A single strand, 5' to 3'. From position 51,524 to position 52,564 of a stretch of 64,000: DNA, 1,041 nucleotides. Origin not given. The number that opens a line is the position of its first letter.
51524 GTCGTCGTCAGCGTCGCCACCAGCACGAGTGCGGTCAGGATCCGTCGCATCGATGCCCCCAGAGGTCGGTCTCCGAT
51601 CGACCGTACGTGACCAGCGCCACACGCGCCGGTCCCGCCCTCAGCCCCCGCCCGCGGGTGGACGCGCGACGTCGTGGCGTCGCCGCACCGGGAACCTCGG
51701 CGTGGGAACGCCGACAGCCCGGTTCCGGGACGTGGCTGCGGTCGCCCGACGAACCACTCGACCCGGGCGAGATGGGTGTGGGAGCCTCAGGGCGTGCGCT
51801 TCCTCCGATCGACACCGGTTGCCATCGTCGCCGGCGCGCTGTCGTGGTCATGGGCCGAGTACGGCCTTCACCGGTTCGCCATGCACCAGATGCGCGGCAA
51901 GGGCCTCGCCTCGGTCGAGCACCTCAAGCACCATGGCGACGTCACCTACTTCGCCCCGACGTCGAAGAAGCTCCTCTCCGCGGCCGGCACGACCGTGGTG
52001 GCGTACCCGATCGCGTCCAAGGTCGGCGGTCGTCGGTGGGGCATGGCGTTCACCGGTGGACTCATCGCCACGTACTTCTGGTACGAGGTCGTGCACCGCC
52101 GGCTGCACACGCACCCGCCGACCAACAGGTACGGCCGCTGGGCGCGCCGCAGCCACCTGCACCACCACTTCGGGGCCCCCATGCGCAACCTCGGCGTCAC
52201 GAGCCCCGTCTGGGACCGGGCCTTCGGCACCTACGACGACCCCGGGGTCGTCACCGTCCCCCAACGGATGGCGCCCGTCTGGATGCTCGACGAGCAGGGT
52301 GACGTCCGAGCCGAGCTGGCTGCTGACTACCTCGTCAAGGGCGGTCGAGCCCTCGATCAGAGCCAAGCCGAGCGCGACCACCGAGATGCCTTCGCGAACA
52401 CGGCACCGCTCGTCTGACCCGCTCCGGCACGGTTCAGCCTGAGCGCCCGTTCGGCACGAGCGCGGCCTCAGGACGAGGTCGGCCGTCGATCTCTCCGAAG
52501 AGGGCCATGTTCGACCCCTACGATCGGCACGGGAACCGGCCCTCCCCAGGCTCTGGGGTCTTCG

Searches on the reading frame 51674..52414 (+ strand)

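Call 53: search_protein_families(library=pfam, max_evalue=0.01, proteins=[window:51674-52414:+])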
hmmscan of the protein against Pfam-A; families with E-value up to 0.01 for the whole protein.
seq(247 aa): 2 families
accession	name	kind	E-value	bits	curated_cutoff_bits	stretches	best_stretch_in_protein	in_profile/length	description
PF04116.19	FA_hydroxylase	-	3.2e-16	60.4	31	1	52-186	2-132/132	Fatty acid hydroxylase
PF08426.15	ICE2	-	0.001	18.7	25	1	107-141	12-46/405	ICE2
